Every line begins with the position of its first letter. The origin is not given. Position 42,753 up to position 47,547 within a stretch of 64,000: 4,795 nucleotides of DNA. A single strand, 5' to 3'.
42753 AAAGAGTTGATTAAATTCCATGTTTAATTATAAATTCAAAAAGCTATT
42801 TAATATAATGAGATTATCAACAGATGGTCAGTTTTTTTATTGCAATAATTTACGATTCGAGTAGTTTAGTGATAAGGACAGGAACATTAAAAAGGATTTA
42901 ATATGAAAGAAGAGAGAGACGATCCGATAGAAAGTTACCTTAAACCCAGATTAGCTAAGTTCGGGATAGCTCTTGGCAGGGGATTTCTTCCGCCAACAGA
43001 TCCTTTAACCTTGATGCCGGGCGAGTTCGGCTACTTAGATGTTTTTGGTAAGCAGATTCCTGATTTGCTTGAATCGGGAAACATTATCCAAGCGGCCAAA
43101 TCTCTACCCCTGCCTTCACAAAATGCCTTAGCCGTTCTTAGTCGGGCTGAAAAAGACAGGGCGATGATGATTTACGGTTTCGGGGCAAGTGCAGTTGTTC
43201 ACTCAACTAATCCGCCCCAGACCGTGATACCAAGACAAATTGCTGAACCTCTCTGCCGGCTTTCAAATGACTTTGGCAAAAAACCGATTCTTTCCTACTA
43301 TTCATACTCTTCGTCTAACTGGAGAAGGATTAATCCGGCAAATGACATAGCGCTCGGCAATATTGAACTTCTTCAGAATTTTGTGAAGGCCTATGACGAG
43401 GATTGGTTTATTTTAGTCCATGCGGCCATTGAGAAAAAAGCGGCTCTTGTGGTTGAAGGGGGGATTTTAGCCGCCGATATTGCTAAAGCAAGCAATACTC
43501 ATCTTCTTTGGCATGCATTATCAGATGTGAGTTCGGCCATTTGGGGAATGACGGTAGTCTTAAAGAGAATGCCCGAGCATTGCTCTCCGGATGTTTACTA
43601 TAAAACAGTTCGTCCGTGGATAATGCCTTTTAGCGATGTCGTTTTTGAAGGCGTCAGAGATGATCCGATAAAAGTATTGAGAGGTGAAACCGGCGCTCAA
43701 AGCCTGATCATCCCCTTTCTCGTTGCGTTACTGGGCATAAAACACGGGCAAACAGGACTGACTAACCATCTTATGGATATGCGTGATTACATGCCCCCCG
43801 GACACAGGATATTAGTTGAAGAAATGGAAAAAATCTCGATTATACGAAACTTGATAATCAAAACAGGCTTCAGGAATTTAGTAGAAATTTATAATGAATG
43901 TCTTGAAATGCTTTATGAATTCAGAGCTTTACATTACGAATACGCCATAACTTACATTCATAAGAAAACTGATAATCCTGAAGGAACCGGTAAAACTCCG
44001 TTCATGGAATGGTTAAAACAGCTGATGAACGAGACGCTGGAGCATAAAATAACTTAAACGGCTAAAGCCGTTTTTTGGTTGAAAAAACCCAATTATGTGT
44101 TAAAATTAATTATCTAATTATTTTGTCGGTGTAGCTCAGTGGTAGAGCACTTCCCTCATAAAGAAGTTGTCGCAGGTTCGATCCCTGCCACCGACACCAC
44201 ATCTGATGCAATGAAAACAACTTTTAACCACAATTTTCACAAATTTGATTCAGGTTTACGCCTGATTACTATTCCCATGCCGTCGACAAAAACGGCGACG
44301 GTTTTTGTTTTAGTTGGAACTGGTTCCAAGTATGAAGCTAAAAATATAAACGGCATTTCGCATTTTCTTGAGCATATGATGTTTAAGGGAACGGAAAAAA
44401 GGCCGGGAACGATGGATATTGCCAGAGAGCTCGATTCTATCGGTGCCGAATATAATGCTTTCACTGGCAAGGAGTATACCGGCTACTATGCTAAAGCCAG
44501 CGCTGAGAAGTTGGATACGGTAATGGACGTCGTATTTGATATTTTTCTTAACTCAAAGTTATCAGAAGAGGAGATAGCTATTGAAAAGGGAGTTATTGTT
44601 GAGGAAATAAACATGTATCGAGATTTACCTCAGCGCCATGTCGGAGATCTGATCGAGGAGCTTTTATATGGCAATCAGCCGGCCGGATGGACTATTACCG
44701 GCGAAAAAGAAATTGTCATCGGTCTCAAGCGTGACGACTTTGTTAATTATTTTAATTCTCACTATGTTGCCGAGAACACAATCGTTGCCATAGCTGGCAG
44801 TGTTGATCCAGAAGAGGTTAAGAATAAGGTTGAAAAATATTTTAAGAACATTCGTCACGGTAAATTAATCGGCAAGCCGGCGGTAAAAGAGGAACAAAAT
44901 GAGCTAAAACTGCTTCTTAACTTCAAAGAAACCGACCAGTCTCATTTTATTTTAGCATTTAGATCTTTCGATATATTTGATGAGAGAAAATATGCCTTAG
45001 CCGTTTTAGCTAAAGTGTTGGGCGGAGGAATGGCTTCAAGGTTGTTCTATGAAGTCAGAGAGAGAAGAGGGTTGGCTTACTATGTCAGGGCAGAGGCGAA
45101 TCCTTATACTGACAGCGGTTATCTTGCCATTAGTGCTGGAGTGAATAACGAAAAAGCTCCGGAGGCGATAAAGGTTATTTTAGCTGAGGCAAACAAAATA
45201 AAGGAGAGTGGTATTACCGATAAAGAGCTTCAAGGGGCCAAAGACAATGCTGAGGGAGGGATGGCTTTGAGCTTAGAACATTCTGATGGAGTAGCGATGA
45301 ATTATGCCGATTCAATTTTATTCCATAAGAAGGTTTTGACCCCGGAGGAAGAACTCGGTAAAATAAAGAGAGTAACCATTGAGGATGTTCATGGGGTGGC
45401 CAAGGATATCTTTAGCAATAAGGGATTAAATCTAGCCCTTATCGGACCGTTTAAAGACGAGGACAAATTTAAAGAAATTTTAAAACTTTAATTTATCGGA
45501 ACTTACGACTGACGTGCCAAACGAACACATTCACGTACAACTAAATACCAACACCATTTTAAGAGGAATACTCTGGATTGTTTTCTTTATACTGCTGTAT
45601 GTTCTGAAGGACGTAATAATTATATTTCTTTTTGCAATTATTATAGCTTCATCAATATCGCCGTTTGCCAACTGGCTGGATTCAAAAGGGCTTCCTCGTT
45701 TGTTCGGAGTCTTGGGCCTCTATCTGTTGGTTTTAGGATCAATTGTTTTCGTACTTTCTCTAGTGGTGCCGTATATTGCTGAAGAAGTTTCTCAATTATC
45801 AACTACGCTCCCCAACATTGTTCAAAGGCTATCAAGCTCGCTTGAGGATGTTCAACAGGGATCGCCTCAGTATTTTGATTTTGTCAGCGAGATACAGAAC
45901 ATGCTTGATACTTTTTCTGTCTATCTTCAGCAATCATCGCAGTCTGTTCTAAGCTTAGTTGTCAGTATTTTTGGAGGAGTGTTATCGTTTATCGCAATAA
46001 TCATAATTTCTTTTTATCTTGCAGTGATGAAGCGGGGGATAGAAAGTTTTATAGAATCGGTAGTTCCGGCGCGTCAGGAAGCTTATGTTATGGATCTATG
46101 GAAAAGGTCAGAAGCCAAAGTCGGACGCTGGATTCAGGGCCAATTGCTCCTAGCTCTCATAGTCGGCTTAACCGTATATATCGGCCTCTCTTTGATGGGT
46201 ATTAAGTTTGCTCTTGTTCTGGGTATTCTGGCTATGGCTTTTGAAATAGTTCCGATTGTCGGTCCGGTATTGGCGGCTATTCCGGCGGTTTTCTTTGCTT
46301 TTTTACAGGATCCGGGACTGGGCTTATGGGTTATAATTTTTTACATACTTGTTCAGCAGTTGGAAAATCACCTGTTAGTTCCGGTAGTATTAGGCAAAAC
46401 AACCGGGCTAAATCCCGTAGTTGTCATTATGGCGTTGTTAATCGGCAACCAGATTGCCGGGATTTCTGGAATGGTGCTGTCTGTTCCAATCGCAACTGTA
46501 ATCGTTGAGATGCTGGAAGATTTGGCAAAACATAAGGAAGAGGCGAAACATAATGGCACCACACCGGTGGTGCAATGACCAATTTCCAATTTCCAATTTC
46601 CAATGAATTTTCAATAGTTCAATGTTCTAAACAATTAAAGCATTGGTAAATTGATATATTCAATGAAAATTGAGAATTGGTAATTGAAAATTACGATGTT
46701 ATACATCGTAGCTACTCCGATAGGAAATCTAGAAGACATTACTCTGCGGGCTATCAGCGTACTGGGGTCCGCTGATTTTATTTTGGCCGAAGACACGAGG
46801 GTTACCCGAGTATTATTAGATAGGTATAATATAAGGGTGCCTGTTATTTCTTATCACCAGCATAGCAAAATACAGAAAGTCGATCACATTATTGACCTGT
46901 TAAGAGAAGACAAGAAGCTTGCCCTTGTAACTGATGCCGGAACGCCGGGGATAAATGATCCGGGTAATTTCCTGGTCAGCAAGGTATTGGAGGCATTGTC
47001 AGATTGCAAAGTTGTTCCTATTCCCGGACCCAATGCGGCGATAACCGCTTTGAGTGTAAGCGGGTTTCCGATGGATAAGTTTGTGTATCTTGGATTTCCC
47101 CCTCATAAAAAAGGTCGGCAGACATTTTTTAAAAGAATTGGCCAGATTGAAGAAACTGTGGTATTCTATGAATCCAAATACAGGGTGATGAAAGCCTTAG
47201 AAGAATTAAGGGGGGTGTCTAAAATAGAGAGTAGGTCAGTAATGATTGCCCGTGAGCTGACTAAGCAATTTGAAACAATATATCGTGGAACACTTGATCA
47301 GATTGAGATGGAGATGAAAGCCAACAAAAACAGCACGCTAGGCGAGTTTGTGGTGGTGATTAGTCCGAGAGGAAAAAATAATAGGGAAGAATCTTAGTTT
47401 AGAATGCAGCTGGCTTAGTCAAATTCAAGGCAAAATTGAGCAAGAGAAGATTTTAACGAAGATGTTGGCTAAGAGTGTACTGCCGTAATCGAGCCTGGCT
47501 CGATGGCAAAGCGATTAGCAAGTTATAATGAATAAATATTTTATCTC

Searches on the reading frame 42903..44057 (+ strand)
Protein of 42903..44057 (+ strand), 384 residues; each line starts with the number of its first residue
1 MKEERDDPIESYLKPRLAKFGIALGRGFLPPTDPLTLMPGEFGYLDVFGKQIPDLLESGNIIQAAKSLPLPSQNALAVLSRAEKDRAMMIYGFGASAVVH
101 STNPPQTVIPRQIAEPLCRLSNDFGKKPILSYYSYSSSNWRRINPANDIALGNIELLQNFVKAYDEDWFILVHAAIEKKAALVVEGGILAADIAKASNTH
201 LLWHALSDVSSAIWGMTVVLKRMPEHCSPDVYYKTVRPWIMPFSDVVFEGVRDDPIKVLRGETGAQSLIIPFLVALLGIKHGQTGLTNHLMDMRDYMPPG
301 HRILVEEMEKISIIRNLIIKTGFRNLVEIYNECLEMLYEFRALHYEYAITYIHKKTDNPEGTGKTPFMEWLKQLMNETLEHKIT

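Call 3: search_protein_families(library=pfam, proteins=[window:42903-44057:+], max_evalue=1)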
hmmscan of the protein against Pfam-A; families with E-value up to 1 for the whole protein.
window:42903-44057:+ (384 aa): 1 family
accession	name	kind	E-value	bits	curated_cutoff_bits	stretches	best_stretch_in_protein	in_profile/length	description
PF01231.23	IDO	-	1.1e-65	222.5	26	1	17-353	2-358/412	Indoleamine 2,3-dioxygenase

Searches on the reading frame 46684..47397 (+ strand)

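Call 3: search_protein_families(library=pfam, proteins=[window:46684-47397:+], max_evalue=1)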
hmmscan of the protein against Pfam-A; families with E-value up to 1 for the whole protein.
window:46684-47397:+ (237 aa): 1 family
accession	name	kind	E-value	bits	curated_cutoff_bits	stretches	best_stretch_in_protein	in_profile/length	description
PF00590.25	TP_methylase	-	1.8e-29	103.7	27.8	1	5-207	1-211/212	Tetrapyrrole (Corrin/Porphyrin) Methylases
